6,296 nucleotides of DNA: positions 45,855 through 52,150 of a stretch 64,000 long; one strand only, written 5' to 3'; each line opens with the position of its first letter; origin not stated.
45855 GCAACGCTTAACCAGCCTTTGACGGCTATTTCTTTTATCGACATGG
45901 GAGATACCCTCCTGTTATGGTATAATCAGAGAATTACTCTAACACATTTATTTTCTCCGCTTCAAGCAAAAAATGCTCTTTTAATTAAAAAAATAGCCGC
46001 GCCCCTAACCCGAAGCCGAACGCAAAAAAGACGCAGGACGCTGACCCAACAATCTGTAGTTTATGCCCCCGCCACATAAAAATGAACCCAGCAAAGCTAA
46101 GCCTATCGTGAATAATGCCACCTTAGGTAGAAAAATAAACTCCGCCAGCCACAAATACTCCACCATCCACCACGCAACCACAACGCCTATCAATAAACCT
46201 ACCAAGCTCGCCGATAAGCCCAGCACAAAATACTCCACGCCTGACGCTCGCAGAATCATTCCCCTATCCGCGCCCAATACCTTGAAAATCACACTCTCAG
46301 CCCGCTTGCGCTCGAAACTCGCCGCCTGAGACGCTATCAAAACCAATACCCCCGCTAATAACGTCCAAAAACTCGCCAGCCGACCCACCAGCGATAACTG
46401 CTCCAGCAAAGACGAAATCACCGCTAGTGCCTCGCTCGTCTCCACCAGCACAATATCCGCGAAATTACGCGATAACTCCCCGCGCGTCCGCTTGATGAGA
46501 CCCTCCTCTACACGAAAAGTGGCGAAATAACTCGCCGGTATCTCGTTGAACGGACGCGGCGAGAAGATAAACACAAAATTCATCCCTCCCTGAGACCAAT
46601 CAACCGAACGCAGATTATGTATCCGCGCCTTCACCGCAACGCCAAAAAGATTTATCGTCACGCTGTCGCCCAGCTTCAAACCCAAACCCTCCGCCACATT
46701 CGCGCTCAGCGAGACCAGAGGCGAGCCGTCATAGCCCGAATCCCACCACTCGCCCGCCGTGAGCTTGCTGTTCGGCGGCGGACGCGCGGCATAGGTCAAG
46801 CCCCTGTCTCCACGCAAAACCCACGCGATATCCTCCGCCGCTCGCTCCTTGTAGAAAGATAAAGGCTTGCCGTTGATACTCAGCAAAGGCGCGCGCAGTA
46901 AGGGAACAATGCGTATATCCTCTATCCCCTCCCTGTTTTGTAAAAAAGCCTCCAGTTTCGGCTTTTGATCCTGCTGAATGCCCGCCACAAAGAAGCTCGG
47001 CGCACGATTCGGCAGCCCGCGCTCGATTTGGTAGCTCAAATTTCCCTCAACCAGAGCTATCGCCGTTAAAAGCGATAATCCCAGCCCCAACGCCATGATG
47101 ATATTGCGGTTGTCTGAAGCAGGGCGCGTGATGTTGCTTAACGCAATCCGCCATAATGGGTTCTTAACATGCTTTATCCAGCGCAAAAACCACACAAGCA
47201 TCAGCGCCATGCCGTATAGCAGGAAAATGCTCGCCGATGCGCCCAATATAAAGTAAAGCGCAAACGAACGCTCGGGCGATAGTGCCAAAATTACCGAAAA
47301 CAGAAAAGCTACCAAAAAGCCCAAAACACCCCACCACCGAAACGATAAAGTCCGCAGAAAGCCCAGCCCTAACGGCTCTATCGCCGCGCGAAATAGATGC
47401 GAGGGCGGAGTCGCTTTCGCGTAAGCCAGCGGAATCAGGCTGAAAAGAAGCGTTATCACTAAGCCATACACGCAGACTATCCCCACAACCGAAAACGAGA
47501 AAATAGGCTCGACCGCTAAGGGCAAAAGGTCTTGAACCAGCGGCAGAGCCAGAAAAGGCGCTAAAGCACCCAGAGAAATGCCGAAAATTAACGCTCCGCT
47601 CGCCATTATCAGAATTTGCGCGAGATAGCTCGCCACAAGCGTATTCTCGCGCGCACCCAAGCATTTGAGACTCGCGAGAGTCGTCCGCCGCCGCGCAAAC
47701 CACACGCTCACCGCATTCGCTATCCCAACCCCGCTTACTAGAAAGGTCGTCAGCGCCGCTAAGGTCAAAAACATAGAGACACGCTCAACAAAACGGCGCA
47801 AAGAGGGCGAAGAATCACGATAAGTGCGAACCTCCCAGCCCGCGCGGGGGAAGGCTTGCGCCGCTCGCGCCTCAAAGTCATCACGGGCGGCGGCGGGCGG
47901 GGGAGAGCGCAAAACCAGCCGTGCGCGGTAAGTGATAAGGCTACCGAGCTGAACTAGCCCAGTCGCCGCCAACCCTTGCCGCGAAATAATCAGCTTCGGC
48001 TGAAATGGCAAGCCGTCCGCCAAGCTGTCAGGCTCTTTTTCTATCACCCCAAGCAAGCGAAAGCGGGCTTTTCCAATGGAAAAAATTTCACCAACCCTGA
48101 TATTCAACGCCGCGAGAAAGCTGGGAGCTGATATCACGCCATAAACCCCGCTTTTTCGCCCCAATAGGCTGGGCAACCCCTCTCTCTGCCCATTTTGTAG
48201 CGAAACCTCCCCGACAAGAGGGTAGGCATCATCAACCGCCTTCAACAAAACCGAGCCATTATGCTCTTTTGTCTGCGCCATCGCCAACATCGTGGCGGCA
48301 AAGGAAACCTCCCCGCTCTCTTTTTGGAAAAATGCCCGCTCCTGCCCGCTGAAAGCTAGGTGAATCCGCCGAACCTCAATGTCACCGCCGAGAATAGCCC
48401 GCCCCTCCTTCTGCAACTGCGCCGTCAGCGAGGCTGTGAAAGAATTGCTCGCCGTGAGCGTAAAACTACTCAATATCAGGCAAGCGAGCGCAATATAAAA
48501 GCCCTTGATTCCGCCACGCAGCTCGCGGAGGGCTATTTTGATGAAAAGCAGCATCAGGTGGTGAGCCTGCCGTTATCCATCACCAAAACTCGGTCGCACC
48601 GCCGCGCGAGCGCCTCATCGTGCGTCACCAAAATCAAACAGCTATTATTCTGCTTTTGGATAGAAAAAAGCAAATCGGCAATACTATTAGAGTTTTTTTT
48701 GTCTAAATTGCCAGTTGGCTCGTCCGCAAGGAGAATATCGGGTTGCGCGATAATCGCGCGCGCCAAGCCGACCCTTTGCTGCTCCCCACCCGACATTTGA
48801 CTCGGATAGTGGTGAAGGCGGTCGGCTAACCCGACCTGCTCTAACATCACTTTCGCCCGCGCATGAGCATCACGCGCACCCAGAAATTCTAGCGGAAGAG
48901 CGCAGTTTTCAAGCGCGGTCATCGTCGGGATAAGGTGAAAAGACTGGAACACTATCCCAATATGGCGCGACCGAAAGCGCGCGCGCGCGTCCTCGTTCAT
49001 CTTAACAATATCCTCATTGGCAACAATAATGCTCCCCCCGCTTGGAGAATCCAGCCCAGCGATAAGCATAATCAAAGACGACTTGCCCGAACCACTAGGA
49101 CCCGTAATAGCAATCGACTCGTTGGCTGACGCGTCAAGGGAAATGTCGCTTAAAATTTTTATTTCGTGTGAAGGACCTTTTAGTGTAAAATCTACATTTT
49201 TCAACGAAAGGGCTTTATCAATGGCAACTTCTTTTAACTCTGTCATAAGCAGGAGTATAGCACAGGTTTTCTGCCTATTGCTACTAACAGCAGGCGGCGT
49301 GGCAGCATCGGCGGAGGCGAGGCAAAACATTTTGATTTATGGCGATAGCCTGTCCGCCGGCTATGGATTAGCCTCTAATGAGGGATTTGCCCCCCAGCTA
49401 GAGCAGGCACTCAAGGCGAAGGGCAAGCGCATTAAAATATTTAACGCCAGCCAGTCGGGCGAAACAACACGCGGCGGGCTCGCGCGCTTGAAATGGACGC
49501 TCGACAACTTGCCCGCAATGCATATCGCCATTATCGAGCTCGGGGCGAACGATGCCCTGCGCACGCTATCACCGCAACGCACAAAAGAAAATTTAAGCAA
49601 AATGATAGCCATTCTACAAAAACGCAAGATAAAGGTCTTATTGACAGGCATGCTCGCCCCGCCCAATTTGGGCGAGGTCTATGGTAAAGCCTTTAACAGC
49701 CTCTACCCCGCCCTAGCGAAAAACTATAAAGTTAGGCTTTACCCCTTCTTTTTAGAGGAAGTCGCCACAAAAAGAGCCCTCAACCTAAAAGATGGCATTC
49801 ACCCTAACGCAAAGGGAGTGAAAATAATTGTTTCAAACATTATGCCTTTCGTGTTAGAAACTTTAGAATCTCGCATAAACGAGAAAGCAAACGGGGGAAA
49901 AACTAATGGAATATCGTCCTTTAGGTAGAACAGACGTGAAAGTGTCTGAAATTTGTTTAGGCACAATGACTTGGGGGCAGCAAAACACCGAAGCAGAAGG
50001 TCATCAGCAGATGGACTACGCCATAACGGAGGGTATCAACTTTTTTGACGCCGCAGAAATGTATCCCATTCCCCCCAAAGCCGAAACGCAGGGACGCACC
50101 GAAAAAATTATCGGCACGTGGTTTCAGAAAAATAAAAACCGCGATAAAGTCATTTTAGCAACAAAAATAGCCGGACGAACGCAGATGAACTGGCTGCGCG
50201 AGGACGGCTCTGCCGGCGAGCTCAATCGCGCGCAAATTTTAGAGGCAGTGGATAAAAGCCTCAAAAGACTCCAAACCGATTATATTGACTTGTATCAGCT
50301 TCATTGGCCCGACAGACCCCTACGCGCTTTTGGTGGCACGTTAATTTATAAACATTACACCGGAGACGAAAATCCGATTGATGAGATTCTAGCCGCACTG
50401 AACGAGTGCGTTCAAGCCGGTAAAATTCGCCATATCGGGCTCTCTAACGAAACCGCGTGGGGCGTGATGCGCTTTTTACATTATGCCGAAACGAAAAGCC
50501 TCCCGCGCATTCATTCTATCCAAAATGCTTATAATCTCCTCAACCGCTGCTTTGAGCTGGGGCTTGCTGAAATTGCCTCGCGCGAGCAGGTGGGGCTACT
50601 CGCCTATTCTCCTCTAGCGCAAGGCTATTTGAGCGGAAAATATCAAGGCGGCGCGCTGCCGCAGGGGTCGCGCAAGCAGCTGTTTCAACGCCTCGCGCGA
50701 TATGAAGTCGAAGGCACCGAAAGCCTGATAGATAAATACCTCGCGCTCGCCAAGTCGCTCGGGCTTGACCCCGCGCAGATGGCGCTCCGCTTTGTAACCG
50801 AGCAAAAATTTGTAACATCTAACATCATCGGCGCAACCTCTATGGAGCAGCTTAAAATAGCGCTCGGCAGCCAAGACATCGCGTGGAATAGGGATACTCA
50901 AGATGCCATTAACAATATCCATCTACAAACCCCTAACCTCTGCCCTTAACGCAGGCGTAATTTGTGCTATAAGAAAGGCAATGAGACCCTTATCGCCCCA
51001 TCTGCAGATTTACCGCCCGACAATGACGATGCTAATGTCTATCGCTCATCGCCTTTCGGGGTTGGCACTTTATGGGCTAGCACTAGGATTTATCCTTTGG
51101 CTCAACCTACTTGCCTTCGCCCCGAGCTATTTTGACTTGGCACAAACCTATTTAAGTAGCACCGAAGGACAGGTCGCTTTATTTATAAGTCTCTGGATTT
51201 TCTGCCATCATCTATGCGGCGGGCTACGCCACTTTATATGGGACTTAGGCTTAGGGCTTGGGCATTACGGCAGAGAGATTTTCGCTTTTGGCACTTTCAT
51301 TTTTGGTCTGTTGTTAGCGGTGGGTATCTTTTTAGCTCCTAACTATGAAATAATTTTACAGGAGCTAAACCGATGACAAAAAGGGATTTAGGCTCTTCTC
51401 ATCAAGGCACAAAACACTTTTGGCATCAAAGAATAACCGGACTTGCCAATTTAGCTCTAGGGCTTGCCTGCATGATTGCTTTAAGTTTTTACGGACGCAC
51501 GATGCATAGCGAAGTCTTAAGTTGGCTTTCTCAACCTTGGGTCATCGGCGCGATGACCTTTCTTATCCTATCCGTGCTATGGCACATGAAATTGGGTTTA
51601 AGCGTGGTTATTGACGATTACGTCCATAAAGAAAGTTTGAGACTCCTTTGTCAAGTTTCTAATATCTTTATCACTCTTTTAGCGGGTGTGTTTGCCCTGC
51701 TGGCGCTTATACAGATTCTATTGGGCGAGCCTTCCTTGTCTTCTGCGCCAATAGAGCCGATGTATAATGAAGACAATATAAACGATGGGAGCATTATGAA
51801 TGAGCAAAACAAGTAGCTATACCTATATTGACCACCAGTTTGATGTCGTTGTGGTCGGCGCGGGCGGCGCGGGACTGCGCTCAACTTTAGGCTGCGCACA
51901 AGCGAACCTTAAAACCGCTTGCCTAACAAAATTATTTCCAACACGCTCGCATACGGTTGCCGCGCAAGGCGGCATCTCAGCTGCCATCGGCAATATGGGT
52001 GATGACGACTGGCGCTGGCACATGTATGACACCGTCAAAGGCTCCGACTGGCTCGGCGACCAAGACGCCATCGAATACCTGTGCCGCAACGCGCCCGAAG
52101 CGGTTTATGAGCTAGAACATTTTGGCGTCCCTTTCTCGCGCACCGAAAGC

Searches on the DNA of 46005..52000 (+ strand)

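Call 8: search_dna_similar(query=window:46005-52000:+, collection=plasmids, mode=near, max_rows=8)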
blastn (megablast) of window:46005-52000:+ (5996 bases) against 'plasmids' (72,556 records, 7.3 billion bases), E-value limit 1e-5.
No match.
